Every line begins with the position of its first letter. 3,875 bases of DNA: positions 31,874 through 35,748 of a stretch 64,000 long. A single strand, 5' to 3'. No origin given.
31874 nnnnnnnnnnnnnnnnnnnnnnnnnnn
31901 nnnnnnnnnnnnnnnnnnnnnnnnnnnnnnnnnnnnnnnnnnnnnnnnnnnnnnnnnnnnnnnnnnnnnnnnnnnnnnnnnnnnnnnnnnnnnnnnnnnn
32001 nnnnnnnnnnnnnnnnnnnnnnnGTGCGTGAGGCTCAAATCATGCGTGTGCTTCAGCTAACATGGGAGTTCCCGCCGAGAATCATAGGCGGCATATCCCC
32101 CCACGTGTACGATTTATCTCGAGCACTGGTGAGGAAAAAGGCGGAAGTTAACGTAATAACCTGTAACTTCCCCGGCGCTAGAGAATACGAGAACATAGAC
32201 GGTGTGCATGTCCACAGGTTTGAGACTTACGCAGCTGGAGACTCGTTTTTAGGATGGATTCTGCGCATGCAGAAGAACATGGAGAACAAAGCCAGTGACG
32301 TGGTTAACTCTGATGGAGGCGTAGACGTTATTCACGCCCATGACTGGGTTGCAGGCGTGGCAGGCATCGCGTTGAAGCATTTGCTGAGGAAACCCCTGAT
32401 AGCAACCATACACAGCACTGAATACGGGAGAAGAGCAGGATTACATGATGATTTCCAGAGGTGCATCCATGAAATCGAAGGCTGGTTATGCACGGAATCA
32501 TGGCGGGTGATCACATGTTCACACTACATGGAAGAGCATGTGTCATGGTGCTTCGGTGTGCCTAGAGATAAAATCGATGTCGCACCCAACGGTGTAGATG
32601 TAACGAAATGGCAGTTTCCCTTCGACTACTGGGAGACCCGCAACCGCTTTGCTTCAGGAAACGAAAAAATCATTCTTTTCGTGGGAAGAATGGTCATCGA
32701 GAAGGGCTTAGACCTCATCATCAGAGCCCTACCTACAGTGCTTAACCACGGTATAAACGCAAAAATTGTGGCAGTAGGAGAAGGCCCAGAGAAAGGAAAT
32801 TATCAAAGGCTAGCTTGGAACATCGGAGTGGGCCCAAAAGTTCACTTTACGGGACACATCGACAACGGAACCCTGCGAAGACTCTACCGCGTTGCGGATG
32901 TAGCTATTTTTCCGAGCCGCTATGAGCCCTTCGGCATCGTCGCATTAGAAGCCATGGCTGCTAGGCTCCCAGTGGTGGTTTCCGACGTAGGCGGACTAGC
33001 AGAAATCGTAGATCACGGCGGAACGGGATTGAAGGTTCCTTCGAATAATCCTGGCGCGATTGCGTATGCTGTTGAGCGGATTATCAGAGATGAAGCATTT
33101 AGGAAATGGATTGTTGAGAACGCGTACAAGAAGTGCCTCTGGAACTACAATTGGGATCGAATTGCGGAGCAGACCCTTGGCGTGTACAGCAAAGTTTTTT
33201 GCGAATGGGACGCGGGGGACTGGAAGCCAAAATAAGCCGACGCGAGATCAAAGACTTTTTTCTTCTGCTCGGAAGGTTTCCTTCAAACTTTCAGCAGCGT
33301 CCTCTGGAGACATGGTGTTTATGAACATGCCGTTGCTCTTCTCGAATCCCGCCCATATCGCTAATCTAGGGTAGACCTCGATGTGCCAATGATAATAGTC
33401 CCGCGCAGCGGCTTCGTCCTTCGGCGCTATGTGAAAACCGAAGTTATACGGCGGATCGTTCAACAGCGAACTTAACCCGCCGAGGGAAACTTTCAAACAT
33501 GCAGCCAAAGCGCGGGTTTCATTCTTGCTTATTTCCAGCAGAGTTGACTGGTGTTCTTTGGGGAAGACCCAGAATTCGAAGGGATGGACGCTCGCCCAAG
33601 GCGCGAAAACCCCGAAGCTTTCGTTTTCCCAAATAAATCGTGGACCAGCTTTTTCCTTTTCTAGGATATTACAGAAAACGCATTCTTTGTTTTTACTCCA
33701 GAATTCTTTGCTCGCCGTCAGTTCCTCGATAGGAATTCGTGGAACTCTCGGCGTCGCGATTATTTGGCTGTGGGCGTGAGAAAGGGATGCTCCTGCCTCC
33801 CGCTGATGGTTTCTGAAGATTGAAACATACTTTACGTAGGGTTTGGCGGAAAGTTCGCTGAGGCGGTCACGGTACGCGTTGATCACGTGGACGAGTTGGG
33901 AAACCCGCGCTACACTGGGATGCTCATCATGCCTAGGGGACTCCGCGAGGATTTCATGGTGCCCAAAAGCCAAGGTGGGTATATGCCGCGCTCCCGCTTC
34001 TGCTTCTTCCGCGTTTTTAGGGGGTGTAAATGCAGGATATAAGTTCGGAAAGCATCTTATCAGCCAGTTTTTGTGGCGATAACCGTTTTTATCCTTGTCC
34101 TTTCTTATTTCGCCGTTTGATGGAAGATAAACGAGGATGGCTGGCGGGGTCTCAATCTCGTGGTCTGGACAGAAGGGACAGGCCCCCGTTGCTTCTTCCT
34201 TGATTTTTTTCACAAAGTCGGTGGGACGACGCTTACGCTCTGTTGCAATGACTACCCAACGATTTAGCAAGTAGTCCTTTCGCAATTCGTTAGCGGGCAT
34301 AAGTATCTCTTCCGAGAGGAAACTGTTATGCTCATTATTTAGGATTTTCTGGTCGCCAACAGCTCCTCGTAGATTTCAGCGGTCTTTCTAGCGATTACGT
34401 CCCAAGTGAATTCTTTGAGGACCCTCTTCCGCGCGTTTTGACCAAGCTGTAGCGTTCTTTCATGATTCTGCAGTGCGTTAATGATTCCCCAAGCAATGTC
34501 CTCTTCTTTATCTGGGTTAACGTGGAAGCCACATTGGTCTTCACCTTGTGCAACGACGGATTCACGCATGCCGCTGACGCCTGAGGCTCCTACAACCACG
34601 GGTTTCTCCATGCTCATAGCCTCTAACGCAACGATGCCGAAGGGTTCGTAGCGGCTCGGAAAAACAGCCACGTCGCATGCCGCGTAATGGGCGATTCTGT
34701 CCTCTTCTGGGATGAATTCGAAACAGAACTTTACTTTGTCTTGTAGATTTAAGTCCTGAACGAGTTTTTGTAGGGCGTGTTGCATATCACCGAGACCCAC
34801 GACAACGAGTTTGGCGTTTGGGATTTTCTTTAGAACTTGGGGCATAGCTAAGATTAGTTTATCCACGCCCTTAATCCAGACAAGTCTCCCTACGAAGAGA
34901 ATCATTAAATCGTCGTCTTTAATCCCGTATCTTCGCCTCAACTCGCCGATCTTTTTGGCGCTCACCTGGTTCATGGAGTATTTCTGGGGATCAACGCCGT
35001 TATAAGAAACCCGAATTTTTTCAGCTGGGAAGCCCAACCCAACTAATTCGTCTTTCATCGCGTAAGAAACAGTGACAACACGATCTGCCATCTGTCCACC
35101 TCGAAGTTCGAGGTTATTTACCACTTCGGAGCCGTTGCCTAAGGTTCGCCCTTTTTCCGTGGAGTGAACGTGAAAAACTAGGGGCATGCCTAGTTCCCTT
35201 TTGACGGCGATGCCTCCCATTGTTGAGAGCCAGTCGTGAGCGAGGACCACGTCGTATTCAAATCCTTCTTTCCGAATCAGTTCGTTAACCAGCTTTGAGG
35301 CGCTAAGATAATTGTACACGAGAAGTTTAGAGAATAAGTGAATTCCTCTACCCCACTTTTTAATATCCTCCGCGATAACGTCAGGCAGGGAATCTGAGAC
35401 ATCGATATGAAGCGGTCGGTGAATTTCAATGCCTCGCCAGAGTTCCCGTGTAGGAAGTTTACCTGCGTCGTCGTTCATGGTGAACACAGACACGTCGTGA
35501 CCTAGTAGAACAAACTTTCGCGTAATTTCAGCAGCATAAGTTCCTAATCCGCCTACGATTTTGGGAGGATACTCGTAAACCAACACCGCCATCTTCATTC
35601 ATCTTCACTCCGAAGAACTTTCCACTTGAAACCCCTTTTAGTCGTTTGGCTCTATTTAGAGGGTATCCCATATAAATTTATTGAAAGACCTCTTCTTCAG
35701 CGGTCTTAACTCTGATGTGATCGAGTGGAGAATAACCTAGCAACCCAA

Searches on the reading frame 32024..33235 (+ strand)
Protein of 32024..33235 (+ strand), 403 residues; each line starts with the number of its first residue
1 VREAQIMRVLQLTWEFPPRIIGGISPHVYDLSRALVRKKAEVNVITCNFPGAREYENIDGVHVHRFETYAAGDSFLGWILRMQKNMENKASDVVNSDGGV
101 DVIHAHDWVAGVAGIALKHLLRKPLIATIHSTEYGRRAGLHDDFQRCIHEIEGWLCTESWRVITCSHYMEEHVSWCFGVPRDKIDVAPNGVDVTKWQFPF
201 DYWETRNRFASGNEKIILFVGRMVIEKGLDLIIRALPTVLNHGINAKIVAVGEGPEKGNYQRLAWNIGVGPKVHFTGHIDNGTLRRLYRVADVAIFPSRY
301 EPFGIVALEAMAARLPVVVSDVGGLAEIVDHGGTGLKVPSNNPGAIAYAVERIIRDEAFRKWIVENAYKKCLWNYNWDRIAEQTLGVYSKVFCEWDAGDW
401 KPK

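Call 14: search_protein_families(library=pfam, proteins=[window:32024-33235:+], max_evalue=0.00001)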
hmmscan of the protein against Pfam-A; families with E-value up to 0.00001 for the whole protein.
window:32024-33235:+ (403 aa): 7 families
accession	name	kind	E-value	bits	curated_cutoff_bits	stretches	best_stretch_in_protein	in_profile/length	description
PF00534.26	Glycos_transf_1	-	2.7e-47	160.9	26.4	1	204-369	4-171/172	Glycosyl transferases group 1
PF13692.12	Glyco_trans_1_4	-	5.4e-40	137.4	27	1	215-356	2-142/142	Glycosyl transferases group 1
PF13439.12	Glyco_transf_4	-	1.2e-33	116.9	28.5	1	21-194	1-169/170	Glycosyltransferase Family 4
PF13579.12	Glyco_trans_4_4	-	7.5e-25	88.6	29.7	1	22-190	1-158/158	Glycosyl transferase 4-like domain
PF08323.17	Glyco_transf_5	-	7.3e-19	68.9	22.7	2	93-172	121-223/239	Starch synthase catalytic domain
PF20706.3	GT4-conflict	-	1.6e-18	67.3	26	1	22-331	12-322/385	Family 4 Glycosyltransferase in conflict systems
PF13524.12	Glyco_trans_1_2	-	5.8e-06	26.8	25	1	248-385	17-143/144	Glycosyl transferase-like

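Call 88: search_protein_families(library=ncbifam, proteins=[window:32024-33235:+], max_evalue=0.01)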
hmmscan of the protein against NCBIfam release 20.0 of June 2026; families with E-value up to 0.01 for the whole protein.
window:32024-33235:+ (403 aa): 50 families (the best 25 are shown)
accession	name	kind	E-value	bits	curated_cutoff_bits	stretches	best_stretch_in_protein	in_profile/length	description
TIGR02149.1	glgA_Coryne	subfamily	3e-50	171.5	302.4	1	7-391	1-390/391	glycogen synthase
TIGR03449.1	mycothiol_MshA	equivalog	3.9e-39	134.7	462.5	1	95-391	98-403/406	D-inositol-3-phosphate glycosyltransferase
TIGR03999.1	thiol_BshA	equivalog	1.9e-38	132.4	273.7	1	30-391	20-373/375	N-acetyl-alpha-D-glucosaminyl L-malate synthase BshA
TIGR04063.1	stp3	hypoth_equivalog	1.2e-34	119.8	442.05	1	53-391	47-395/397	TIGR04063 family PEP-CTERM/XrtA system glycosyltransferase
TIGR04157.1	glyco_rSAM_CFB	subfamily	8.2e-33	114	400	1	101-342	120-352/406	TIGR04157 family glycosyltransferase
TIGR02095.1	glgA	subfamily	9.8e-33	113.5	328.45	2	214-390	294-476/477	glycogen/starch synthase, ADP-glucose type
TIGR04047.1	MSMEG_0565_glyc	hypoth_equivalog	1.5e-30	106.5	259.85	1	12-389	5-372/373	MSMEG_0565 family glycosyltransferase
NF038295.1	EPS_HpsP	equivalog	6.4e-30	104.4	550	1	169-391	164-387/388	hormogonium polysaccharide biosynthesis glycosyltransferase HpsP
NF041876.1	EPS_EpsE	equivalog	1e-28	100.7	400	1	181-382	185-387/389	exopolysaccharide biosynthesis GT4 family glycosyltransferase EpsE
NF047684.1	TeichurnBiosyTuaC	equivalog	2.3e-27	95.9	550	1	54-391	64-389/391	teichuronic acid biosynthesis protein TuaC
TIGR03088.1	stp2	hypoth_equivalog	3.1e-27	95.6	409.05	1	163-391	141-373/374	TIGR03088 family PEP-CTERM/XrtA system glycosyltransferase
NF012028.0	PRK15484.1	subfamily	1.1e-26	93.8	618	1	158-383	139-370/380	lipopolysaccharide N-acetylglucosaminyltransferase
NF041010.1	glycosy_Agl16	equivalog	9.4e-22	77.3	575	1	145-391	120-351/352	glycosylation protein Agl16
NF053787.1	GlcN_PG_synth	equivalog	1.7e-21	76.5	480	1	158-391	143-359/361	N-acetylglucosaminyl phosphatidylglycerol synthase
NF046085.1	XrtY_assoc_Gly1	equivalog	2.2e-21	76.1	400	1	7-392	1-385/387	XrtY-associated glycosyltransferase XYAG1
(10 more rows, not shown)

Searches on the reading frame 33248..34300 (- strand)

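Call 14: search_protein_families(library=pfam, proteins=[window:33248-34300:-], max_evalue=0.00001)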
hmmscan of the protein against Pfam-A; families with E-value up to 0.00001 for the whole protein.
window:33248-34300:- (350 aa): 3 families
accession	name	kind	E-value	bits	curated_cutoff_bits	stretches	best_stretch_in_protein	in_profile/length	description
PF16268.10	DUF4921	-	4.5e-17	62.5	28.5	1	150-342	214-396/425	Domain of unknown function (DUF4921)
PF01087.27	GalP_UDP_transf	-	3.9e-10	40.9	22.1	1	6-187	14-184/184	Galactose-1-phosphate uridyl transferase, N-terminal domain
PF02744.22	GalP_UDP_tr_C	-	2.4e-08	34.3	29.2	1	204-309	12-119/165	Galactose-1-phosphate uridyl transferase, C-terminal domain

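Call 88: search_protein_families(library=ncbifam, proteins=[window:33248-34300:-], max_evalue=0.01)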
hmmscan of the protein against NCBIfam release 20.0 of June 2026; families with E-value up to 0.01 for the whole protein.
window:33248-34300:- (350 aa): 3 families
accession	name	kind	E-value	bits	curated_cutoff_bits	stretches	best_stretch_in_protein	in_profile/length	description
NF008724.0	PRK11720.1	equivalog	1.5e-35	123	448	1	6-342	12-338/348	UDP-glucose--hexose-1-phosphate uridylyltransferase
TIGR00209.1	galT_1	equivalog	1.8e-26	93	102.1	1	7-316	14-307/349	galactose-1-phosphate uridylyltransferase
NF045834.1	M_plasma_HinT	exception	0.0037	18.1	130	0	208-311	1-100/102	histidine triad protein HinT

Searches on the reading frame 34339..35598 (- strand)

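Call 14: search_protein_families(library=pfam, proteins=[window:34339-35598:-], max_evalue=0.00001)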
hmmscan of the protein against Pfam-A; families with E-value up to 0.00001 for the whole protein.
window:34339-35598:- (419 aa): 6 families
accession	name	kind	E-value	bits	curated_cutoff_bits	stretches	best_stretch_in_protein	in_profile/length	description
PF00534.26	Glycos_transf_1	-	1.2e-42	145.8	26.4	1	219-392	4-172/172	Glycosyl transferases group 1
PF13692.12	Glyco_trans_1_4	-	8.3e-31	107.6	27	1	232-378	3-142/142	Glycosyl transferases group 1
PF13439.12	Glyco_transf_4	-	9.5e-28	97.8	28.5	1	15-205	1-169/170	Glycosyltransferase Family 4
PF13579.12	Glyco_trans_4_4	-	1.3e-19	71.5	29.7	1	16-201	1-158/158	Glycosyl transferase 4-like domain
PF20706.3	GT4-conflict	-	4.6e-17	62.5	26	1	112-404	79-383/385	Family 4 Glycosyltransferase in conflict systems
PF08323.17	Glyco_transf_5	-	2.7e-12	47.4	22.7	1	6-186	5-225/239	Starch synthase catalytic domain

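Call 88: search_protein_families(library=ncbifam, proteins=[window:34339-35598:-], max_evalue=0.01)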
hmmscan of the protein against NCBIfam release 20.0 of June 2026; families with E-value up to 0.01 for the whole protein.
window:34339-35598:- (419 aa): 48 families (the best 25 are shown)
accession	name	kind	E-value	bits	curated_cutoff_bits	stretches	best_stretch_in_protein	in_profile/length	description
TIGR02149.1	glgA_Coryne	subfamily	3.1e-54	184.6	302.4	1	1-413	1-390/391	glycogen synthase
TIGR04063.1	stp3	hypoth_equivalog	3.1e-35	121.8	442.05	1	104-414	84-396/397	TIGR04063 family PEP-CTERM/XrtA system glycosyltransferase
TIGR03449.1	mycothiol_MshA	equivalog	1.5e-34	119.6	462.5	1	100-414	88-404/406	D-inositol-3-phosphate glycosyltransferase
TIGR04157.1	glyco_rSAM_CFB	subfamily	3.5e-33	115.2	400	1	168-410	167-406/406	TIGR04157 family glycosyltransferase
TIGR03999.1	thiol_BshA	equivalog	6.9e-32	110.8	273.7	1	167-414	141-374/375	N-acetyl-alpha-D-glucosaminyl L-malate synthase BshA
TIGR02095.1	glgA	subfamily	1.2e-30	106.7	328.45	1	205-413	265-477/477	glycogen/starch synthase, ADP-glucose type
NF041876.1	EPS_EpsE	equivalog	1.2e-24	87.3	400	1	227-404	211-387/389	exopolysaccharide biosynthesis GT4 family glycosyltransferase EpsE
TIGR04047.1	MSMEG_0565_glyc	hypoth_equivalog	1.6e-24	86.7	259.85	1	106-411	78-372/373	MSMEG_0565 family glycosyltransferase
NF038295.1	EPS_HpsP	equivalog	1.7e-24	86.6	550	1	202-414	185-388/388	hormogonium polysaccharide biosynthesis glycosyltransferase HpsP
TIGR03088.1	stp2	hypoth_equivalog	3e-24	85.8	409.05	1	172-414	138-374/374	TIGR03088 family PEP-CTERM/XrtA system glycosyltransferase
NF053787.1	GlcN_PG_synth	equivalog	3.8e-24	85.2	480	1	168-414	141-360/361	N-acetylglucosaminyl phosphatidylglycerol synthase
NF012028.0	PRK15484.1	subfamily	3.6e-22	79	618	1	190-409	158-374/380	lipopolysaccharide N-acetylglucosaminyltransferase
NF041010.1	glycosy_Agl16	equivalog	3e-20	72.4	575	1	155-413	118-351/352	glycosylation protein Agl16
NF001899.0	PRK00654.1-2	equivalog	5.4e-20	71.2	459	1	205-414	262-476/478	glycogen synthase GlgA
NF049988.1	MGlcDAGSynMgs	equivalog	9.3e-20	71.3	400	1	183-417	167-391/398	alpha-monoglucosyldiacylglycerol synthase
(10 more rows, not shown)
